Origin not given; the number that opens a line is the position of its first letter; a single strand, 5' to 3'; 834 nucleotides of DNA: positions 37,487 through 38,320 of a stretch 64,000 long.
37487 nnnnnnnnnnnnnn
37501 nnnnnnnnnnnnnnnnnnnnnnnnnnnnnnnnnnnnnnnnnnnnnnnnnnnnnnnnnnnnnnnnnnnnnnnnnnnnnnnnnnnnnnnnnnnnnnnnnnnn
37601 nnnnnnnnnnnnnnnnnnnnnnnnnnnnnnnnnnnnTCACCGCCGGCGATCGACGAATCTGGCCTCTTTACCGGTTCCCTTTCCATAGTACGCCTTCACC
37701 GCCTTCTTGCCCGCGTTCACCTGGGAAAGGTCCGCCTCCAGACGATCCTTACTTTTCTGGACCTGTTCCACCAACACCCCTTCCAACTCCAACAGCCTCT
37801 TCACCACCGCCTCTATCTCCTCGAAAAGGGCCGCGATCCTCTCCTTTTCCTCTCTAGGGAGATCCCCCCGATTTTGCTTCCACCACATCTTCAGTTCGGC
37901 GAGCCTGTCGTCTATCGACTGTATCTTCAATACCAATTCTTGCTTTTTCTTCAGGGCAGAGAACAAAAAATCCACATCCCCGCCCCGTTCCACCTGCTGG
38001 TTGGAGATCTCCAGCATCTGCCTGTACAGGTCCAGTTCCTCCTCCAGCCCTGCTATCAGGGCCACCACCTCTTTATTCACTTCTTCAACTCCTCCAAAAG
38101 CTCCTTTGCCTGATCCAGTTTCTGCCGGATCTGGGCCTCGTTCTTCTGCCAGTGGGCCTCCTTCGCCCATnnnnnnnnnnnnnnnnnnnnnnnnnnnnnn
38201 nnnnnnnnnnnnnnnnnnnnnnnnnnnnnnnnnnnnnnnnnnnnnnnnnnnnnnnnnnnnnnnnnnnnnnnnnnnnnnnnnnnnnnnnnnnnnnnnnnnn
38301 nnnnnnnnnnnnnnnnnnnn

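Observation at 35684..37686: Adjacent FlgS/FlgR-like pair: cytoplasmic histidine kinase plus sigma-54 activator lacking any DNA-binding domain, embedded in flagellar loci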

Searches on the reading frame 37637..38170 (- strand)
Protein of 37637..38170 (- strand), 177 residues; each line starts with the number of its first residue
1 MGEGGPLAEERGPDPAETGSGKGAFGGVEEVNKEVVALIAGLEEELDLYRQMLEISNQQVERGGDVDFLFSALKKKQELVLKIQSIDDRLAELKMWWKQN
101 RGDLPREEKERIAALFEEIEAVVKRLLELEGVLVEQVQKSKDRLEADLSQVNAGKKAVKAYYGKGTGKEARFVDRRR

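Call 3: search_protein_families(library=pfam, proteins=[window:37637-38170:-], max_evalue=0.1)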
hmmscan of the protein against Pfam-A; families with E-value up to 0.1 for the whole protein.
window:37637-38170:- (177 aa): 4 families
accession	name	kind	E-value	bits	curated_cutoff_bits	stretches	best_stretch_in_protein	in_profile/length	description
PF05130.17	FlgN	-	1.9e-07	32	30.5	1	37-165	5-143/147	FlgN protein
PF05400.18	FliT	-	1.9e-05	25.8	29.5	1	103-161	34-85/85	Flagellar protein FliT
PF00015.26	MCPsignal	-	0.0068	16.7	34.6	0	31-94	87-148/172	Methyl-accepting chemotaxis protein (MCP) signalling domain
PF03938.19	OmpH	-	0.046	14.4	32.4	1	29-131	18-112/141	Outer membrane protein (OmpH-like)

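Call 4: search_protein_families(library=ncbifam, proteins=[window:37637-38170:-], max_evalue=0.1)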
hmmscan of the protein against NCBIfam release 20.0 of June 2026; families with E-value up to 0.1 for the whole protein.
window:37637-38170:- (177 aa): 4 families
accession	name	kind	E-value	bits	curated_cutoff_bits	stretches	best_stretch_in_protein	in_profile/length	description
NF033634.1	SLATT_1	domain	0.0027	17.7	41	1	71-125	72-123/132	SLATT domain-containing protein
NF041819.1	Dsr2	equivalog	0.032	12.2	1400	1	62-150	941-1029/1215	anti-phage defense-associated sirtuin Dsr2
NF010317.0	PRK13754.1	subfamily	0.046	13.5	136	1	77-155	64-141/186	fertility inhibition protein FinO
NF008244.0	PRK11020.1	equivalog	0.087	13.3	110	0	81-145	7-68/120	YibL family ribosome-associated protein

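Call 44: find_homologous_proteins(query=A1, max_evalue=0.001)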
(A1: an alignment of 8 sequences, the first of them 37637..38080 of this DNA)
Query A1 (8 sequences) (147 aa, profile of the alignment): 13 proteins with E <= 0.001 among 3676 candidates.
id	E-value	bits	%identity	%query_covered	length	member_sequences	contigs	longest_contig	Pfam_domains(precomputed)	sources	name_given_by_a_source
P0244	4.0e-57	210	100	100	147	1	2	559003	PF05130.18,PF05400.19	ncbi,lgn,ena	-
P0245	2.6e-56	208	55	100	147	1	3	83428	-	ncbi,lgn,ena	-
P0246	5.7e-56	207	54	100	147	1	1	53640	-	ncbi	-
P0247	1.2e-55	206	50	84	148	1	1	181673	PF05130.18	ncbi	-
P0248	1.0e-54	203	51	100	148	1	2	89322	-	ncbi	-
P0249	1.4e-53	199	88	100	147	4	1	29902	PF05130.18,PF05400.19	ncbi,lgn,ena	-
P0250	2.3e-51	192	39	99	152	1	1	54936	PF05130.18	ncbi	-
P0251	1.2e-50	189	54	100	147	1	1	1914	-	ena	-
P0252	1.2e-48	183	28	97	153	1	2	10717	PF05130.18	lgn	-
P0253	4.8e-46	174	28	92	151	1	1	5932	PF05130.18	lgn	-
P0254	2.1e-39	153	26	90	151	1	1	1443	PF05130.18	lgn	-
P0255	5.6e-37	145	23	99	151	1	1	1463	PF05130.18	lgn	-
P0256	3.3e-31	126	24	90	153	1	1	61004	PF05130.18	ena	-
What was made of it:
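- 37637..38080 (-): FlgN-like protein (147 aa, GTG start in a GTGA overlap with the TPR stop); a paralogue of the canonical FlgN at 48809..49285. A profile search finds only 13 proteins in 5.8 billion (call 44).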

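Call 45: find_encoding_contigs(protein=P0256, flank=10000, max_places=2)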
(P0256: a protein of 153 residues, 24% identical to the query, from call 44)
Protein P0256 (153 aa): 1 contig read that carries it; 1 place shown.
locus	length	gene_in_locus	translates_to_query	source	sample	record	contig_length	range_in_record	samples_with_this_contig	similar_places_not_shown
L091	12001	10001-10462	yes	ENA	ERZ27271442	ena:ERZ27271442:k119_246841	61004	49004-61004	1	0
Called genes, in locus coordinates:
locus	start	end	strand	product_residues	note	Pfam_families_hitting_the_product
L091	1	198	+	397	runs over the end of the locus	PF01075:Glyco_transf_9 (weak)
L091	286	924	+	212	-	-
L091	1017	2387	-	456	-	PF20157:Maf_flag10_N, PF01973:MptE-like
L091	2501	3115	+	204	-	PF27299:TP0873_N, PF26154:DUF8042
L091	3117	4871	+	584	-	PF20157:Maf_flag10_N (weak), PF01973:MptE-like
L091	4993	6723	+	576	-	PF20157:Maf_flag10_N (faint), PF01973:MptE-like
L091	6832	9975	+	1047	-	PF12895:ANAPC3 (faint), PF12921:ATP13 (faint), PF13424:TPR_12 (weak), PF13432:TPR_16 (weak), PF14559:TPR_19 (weak), PF13424:TPR_12, PF13432:TPR_16 (weak), PF13424:TPR_12, +10 more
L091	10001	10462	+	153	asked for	PF05130:FlgN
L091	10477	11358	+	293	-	PF00512:HisKA, PF02518:HATPase_c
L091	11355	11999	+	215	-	?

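Call 46: find_encoding_contigs(protein=P0252, flank=10000, max_places=2)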
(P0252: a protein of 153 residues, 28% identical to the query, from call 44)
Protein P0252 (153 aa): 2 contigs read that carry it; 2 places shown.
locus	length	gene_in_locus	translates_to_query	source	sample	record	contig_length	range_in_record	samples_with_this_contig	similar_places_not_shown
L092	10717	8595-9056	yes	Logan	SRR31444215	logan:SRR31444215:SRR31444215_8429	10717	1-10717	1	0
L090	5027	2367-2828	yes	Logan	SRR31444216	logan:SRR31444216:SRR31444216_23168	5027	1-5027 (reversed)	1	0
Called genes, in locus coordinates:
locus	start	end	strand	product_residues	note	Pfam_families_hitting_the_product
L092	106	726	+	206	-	PF26159:DUF8043 (weak), PF27299:TP0873_N, PF26154:DUF8042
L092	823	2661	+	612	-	PF20157:Maf_flag10_N, PF01973:MptE-like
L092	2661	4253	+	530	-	PF01973:MptE-like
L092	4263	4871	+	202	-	-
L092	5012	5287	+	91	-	PF00376:MerR, PF13411:MerR_1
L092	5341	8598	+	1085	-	PF13174:TPR_6 (faint), PF13428:TPR_14 (faint), PF13424:TPR_12 (weak), PF13432:TPR_16 (weak), PF09976:TPR_21, PF12895:ANAPC3, PF14559:TPR_19, PF13424:TPR_12 (weak), +10 more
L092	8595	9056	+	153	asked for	PF05130:FlgN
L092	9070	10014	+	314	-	PF00512:HisKA, PF02518:HATPase_c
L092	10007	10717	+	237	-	?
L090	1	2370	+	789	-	?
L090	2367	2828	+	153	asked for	PF05130:FlgN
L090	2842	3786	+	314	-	PF00512:HisKA, PF02518:HATPase_c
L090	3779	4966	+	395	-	PF00072:Response_reg, PF00158:Sigma54_activat, PF01078:Mg_chelatase (faint), PF14532:Sigma54_activ_2, PF00004:AAA, PF07724:AAA_2 (weak), PF07728:AAA_5, PF25601:AAA_lid_14, +1 more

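Call 54: search_protein_families(library=pfam, alignment_id=A1, max_evalue=0.01)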
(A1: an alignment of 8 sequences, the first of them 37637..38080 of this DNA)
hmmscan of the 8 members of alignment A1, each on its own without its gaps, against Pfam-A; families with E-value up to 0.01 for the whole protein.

A. member 1, window:37637-38080:- (147 aa): 3 families
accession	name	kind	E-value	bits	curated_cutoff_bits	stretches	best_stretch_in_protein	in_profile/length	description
PF05130.17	FlgN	-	1.5e-07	32.4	30.5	1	7-136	5-144/147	FlgN protein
PF05400.18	FliT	-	1.2e-05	26.4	29.5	1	77-131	38-85/85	Flagellar protein FliT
PF00015.26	MCPsignal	-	0.0052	17.1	34.6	0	3-64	89-148/172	Methyl-accepting chemotaxis protein (MCP) signalling domain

B. families by the number of members that match (of 8 scanned): 6 families
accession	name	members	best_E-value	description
PF05130.17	FlgN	8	1.5e-09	FlgN protein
PF05400.18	FliT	4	1.2e-05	Flagellar protein FliT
PF17561.7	TssO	1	4e-05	Type VI secretion system, TssO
PF06160.17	EzrA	1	0.0013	Septation ring formation regulator, EzrA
PF00015.26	MCPsignal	1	0.0052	Methyl-accepting chemotaxis protein (MCP) signalling domain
PF11642.13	Blo-t-5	1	0.0062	Mite allergen Blo t 5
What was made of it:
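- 37637..38080 (-): Pfam FlgN 32.4 bits against a cut-off of 30.5; all 8 orthologues match FlgN, best 1.5e-9 (calls 3, 54).
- On FlgN (Pfam PF05130), for the upstream 147-aa protein: 32.4 bits; 8 of 8 orthologues match, best 1.5e-9 (call 54).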

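Call 70: predict_structure(alignment_id=A1)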
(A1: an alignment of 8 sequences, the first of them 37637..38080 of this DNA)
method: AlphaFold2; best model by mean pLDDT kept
length: 147 residues; sequences in the alignment: 8
mean_pLDDT: 84.5   pTM: 0.70
mean pLDDT of the five models: 84.5, 83.7, 82.2, 81.8, 80.9
residues with pLDDT >= 90: 88; 70-90: 31; 50-70: 16; < 50: 12
segments of 3 or more residues with pLDDT < 50: 138-147
pLDDT, mean of each block of 10 residues (from residue 1): 91 98 95 86 95 96 95 93 97 95 86 79 60 48 42
secondary structure, 60 per line:
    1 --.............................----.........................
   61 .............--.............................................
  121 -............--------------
elements in order: H3-31 H36-73 H76-120 H122-133
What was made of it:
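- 37637..38080 (-): The AF2 model has pLDDT 84.5 and is all-helical (call 70).
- On FlgN (Pfam PF05130), for the upstream 147-aa protein: The model is an all-helical bundle (call 70).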

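Call 72: fold_search(model_id=the predicted structure, library=pdb)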
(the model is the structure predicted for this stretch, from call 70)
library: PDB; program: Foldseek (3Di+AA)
matches with E <= 10: 592; with E <= 0.001: 0
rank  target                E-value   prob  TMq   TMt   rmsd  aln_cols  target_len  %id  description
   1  9min_I                1.0e-01  0.72  0.30  0.34  19.4       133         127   16  Structure of a designed minibinder to NYESO1-A*02:01 (released 2025-08-06)
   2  2qqy                  1.9e-01  0.38  0.23  0.24  21.7       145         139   14  Crystal structure of ferritin like, diiron-carboxylate proteins from Bacillus anthracis str. Ames (released 2007-08-14)
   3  8e2i_E                2.0e-01  0.95  0.42  0.36  11.3       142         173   12  Cryo-EM structure of BIRC6/Smac (released 2023-02-15)
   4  9qwr_A                2.0e-01  0.92  0.44  0.42   7.2       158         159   14  MIC60 helical bundle dimer (released 2026-02-25)
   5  1s94_B                2.1e-01  0.94  0.38  0.46   7.9       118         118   10  Crystal structure of the Habc domain of neuronal syntaxin from the squid Loligo pealei (released 2004-05-11)
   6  9h1u_B                2.1e-01  0.69  0.32  0.31  17.5       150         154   15  Cryo-EM structure of Heterooligomeric Bacterioferritin (released 2025-10-29)
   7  3bt5                  2.6e-01  0.72  0.32  0.31  19.6       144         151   10  Crystal structure of DUF305 fragment from Deinococcus radiodurans (released 2008-01-15)
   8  9qwr_B                2.9e-01  0.63  0.34  0.31   9.0       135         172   11  MIC60 helical bundle dimer (released 2026-02-25)
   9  2v0o_C                3.4e-01  0.72  0.37  0.22  35.3       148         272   14  FCHO2 F-BAR domain (released 2007-06-26)
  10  8auw_C                3.8e-01  0.90  0.42  0.38   7.4       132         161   13  Cryo-EM structure of human BIRC6 in complex with SMAC. (released 2023-02-15)
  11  7jh6_A                3.8e-01  0.41  0.28  0.25  21.7       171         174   13  De novo designed two-domain di-Zn(II) and porphyrin-binding protein (released 2020-12-09)
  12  6jx6_A                4.0e-01  0.89  0.42  0.41  10.7       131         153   13  Tetrameric form of Smac (released 2019-12-04)
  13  3lg7_A                4.2e-01  0.95  0.47  0.53   4.2       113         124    9  Crystal structure of HIV epitope-scaffold 4E10_S0_1EZ3A_002_C (released 2010-09-22)
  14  9min_D                4.2e-01  0.38  0.30  0.33  19.9       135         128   17  Structure of a designed minibinder to NYESO1-A*02:01 (released 2025-08-06)
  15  1ez3_B                5.0e-01  0.92  0.45  0.51   4.4       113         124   10  CRYSTAL STRUCTURE OF THE NEURONAL T-SNARE SYNTAXIN-1A (released 2000-06-07)
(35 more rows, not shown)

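Call 75: find_encoding_contigs(protein=P0244, flank=10000, max_places=2)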
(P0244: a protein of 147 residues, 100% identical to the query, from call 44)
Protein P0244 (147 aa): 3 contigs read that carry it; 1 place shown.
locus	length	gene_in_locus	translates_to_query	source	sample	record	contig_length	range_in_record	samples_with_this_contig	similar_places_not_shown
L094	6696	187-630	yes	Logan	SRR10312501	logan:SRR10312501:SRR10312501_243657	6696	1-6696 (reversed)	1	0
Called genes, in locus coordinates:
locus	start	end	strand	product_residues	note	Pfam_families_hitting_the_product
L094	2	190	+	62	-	?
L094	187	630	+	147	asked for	PF05130:FlgN, PF05400:FliT (weak)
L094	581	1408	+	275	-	PF00512:HisKA, PF02518:HATPase_c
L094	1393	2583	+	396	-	PF00072:Response_reg, PF00158:Sigma54_activat, PF01078:Mg_chelatase (faint), PF14532:Sigma54_activ_2, PF07728:AAA_5, PF25601:AAA_lid_14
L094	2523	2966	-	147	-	-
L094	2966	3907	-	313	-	-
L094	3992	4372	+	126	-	PF00460:Flg_bb_rod (weak)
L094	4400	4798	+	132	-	PF00460:Flg_bb_rod, PF06429:Flg_bbr_C (weak)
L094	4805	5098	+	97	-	PF02049:FliE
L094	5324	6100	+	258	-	PF01297:ZnuA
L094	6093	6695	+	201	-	?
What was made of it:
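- Tried and rejected: The locus was recovered through the FlgN-like protein instead (call 75).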
